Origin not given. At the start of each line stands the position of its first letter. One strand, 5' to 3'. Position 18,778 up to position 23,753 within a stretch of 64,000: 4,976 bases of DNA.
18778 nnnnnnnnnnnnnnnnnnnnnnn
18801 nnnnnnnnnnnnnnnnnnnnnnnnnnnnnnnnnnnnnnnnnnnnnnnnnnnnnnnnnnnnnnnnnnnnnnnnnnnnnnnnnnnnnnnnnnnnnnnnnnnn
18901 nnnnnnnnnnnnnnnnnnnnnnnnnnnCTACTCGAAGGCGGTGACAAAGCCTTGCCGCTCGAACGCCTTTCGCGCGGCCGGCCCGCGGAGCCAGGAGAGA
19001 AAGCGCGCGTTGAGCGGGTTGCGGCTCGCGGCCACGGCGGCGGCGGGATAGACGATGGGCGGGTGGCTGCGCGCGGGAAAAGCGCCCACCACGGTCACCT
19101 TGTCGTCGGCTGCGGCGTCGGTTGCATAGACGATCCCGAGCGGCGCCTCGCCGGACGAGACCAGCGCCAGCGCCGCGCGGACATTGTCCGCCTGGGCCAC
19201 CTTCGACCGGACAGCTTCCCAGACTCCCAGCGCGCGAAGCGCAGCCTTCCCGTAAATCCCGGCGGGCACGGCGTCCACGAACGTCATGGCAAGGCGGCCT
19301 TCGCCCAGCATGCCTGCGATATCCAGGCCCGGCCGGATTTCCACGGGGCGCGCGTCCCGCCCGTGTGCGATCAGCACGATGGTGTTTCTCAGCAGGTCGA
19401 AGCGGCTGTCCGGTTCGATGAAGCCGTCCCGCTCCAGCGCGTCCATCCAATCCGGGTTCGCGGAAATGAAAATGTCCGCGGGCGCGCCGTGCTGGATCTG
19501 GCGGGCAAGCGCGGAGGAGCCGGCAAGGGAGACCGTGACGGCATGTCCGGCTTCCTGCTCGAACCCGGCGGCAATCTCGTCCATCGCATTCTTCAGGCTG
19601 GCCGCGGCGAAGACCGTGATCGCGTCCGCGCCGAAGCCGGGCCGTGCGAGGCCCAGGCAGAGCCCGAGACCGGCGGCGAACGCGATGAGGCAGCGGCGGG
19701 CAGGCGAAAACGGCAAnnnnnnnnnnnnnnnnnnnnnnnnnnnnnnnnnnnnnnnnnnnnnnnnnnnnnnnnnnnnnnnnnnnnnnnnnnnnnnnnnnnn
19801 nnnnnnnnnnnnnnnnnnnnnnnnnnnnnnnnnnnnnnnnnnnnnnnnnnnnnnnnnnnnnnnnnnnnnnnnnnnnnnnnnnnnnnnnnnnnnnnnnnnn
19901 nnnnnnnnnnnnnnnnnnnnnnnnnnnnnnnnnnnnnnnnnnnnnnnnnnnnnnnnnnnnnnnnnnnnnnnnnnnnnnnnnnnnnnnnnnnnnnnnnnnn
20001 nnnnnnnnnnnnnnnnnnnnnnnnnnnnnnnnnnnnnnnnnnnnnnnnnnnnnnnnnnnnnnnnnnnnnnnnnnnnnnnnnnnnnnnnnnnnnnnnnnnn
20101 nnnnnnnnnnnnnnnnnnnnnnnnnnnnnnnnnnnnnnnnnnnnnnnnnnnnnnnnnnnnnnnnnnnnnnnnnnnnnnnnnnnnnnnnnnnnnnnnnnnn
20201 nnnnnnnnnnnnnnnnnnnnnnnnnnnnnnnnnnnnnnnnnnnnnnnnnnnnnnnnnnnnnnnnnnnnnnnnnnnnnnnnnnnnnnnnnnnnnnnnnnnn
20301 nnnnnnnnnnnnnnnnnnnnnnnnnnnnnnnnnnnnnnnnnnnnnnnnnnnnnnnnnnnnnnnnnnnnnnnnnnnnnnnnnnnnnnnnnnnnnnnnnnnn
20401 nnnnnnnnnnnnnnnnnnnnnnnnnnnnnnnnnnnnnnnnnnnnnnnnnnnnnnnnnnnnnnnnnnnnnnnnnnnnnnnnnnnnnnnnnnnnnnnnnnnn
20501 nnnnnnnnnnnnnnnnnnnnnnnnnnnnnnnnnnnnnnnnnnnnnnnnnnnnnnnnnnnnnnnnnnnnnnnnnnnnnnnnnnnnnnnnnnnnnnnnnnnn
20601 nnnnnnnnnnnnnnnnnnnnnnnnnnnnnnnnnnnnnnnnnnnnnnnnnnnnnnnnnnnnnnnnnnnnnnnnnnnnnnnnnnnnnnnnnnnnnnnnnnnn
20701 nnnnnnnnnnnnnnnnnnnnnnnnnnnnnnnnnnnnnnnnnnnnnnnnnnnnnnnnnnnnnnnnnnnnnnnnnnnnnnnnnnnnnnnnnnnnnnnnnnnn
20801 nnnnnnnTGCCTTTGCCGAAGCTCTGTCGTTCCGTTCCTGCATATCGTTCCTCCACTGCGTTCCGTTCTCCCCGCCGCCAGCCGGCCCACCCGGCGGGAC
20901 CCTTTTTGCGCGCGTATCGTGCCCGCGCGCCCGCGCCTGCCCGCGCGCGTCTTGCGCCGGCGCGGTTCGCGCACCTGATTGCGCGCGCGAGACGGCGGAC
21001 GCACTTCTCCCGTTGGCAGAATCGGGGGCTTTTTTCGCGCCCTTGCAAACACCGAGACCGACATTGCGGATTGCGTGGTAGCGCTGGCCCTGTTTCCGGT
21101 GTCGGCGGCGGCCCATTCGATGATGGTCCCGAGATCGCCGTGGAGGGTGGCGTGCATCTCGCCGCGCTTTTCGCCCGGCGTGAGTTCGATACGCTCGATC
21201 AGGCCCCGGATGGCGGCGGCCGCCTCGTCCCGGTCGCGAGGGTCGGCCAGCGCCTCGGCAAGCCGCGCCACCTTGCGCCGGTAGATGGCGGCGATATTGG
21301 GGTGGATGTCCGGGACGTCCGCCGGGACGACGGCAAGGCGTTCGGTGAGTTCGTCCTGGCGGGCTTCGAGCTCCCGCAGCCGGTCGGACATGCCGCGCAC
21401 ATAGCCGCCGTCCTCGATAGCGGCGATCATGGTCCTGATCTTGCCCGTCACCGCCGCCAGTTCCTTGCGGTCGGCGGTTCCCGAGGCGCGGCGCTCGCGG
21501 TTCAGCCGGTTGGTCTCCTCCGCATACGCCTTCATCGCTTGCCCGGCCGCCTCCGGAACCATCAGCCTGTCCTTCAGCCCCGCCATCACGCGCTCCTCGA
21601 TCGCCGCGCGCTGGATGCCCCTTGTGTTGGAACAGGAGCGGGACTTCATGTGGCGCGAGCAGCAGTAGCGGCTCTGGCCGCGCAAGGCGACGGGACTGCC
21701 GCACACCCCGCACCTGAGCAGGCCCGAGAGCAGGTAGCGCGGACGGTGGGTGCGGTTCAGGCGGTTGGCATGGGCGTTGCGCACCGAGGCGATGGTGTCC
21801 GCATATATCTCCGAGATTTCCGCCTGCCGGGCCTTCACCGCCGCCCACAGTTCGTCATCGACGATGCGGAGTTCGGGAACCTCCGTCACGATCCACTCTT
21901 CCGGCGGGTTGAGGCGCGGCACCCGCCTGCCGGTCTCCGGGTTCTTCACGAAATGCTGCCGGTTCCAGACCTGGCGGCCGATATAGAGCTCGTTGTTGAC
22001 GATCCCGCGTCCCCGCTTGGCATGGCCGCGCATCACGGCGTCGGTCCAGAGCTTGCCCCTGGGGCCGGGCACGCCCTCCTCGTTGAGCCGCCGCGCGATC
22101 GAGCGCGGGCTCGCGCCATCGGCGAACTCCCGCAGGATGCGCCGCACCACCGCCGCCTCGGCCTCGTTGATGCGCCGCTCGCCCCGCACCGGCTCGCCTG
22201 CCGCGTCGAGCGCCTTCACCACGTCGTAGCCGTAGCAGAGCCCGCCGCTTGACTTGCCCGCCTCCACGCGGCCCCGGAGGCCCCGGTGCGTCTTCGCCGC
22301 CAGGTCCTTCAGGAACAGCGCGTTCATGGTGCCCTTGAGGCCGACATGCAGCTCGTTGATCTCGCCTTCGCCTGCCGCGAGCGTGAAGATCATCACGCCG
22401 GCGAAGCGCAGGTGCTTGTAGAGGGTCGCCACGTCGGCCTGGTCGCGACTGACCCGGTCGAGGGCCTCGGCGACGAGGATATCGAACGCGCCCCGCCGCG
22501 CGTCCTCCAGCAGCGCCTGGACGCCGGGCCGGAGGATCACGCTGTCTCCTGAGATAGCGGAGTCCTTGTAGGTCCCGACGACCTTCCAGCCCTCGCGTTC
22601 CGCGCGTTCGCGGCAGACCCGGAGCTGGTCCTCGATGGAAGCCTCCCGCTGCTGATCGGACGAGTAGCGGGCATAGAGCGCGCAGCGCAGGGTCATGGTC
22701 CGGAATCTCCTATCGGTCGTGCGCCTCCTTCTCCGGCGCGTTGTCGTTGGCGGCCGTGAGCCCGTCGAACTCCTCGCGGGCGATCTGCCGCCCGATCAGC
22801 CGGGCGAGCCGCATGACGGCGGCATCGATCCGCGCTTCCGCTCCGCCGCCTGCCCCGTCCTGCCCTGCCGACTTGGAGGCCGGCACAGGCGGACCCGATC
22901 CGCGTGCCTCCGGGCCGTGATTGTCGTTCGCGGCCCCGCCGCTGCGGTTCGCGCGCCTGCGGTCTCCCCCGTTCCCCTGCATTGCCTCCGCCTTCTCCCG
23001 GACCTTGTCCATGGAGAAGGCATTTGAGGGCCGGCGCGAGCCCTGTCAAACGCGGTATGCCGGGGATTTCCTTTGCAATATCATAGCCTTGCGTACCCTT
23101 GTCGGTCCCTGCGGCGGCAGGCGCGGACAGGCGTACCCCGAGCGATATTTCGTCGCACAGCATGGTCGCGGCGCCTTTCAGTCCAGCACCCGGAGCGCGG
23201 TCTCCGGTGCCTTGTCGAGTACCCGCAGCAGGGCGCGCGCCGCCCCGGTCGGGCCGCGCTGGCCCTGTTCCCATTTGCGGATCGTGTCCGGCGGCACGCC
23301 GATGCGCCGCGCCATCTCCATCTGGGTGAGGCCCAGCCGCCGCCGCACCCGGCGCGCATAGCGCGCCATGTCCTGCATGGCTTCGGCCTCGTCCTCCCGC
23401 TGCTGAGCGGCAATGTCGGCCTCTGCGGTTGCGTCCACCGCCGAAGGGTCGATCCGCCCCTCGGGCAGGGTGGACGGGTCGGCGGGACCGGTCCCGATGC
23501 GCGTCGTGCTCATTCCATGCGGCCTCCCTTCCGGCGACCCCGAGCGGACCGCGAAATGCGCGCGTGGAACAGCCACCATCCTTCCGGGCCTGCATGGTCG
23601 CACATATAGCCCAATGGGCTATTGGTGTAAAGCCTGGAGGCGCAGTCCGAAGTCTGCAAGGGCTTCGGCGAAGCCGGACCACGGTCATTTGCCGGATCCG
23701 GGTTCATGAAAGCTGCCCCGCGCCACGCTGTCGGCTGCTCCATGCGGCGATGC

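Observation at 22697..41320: Integrative mobilizable element-like module lacking a type IV secretion system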

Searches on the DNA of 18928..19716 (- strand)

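Call 42: search_rna_families(sources=[L003], threshold=evalue, max_evalue=1)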
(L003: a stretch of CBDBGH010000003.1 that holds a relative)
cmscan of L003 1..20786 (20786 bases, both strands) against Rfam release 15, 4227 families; matches with E-value up to 1: 1.
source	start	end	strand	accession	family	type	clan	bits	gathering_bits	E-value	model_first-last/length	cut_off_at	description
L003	8480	8507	+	RF01681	P4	Gene; sRNA;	-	18.6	37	0.5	84-111/215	no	Pseudomonas sRNA P4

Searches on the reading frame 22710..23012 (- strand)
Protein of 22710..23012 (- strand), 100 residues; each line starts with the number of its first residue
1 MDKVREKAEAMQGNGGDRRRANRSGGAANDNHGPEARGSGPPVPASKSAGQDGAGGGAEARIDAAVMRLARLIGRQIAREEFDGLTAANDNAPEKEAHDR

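Call 6: search_protein_families(library=pfam, proteins=[window:22710-23012:-], max_evalue=0.01)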
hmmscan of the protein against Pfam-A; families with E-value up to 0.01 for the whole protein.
window:22710-23012:- (100 aa): 0 families

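Call 64: search_protein_families(library=ncbifam, proteins=[window:22710-23012:-], max_evalue=0.01)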
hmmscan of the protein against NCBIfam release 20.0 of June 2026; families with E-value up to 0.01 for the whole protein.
window:22710-23012:- (100 aa): 0 families

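Call 65: search_protein_families(library=phrogs, proteins=[window:22710-23012:-], max_evalue=0.001)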
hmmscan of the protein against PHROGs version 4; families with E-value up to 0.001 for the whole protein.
window:22710-23012:- (100 aa): 0 families

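Call 87: search_protein_families(library=padloc, proteins=[window:22710-23012:-], max_evalue=0.01)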
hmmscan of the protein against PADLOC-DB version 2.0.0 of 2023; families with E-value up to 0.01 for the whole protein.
window:22710-23012:- (100 aa): 0 families

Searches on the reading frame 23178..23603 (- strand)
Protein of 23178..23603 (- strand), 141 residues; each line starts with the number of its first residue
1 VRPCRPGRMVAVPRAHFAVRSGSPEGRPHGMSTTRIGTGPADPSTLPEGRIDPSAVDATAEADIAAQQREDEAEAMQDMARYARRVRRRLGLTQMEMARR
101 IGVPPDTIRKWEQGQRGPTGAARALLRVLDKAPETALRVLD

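Call 6: search_protein_families(library=pfam, proteins=[window:23178-23603:-], max_evalue=0.01)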
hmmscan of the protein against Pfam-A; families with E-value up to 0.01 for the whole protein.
window:23178-23603:- (141 aa): 8 families
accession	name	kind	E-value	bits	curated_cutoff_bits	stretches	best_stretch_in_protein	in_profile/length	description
PF13560.12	HTH_31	-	1.7e-10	41.5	27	1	79-130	2-55/64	Helix-turn-helix domain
PF01381.28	HTH_3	-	1.1e-08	35.5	23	1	84-120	2-38/55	Helix-turn-helix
PF15731.11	MqsA_antitoxin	-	6.3e-07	30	30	1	65-134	58-125/131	Antitoxin component of bacterial toxin-antitoxin system, MqsA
PF20432.4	Xre-like-HTH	-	0.00014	22.6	25.8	1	80-118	12-49/63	Antitoxin Xre-like helix-turn-helix domain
PF12844.13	HTH_19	-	0.00015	22.1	30.2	1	84-122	5-41/64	Helix-turn-helix domain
PF00376.29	MerR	-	0.002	18.4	28.2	1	96-113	4-21/38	MerR family regulatory protein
PF13384.12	HTH_23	-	0.0087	16.3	24.6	0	86-119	14-47/50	Homeodomain-like domain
PF13518.12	HTH_28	-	0.0089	16.5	25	0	91-113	12-34/52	Helix-turn-helix domain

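Call 87: search_protein_families(library=padloc, proteins=[window:23178-23603:-], max_evalue=0.01)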
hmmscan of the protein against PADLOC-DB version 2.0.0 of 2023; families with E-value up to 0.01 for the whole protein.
window:23178-23603:- (141 aa): 7 families
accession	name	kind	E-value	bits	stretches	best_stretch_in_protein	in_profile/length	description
PDLC03949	RmrA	-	3.5e-05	20.9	1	87-129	11-54/363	-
PDLC03951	RmrA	-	4.9e-05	20.5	1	84-122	14-52/400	-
PDLC02926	HTH_VI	-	5.4e-05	21.4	1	80-119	3-42/92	-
PDLC03955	RmrA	-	0.00021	18.7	1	78-127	21-69/371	-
PDLC03952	RmrA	-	0.00057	16.8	1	84-120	28-64/395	-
PDLC03956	RmrA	-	0.0022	15.1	1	80-125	16-57/399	-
PDLC04760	PDC-M64C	-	0.0058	15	1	67-115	15-63/93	-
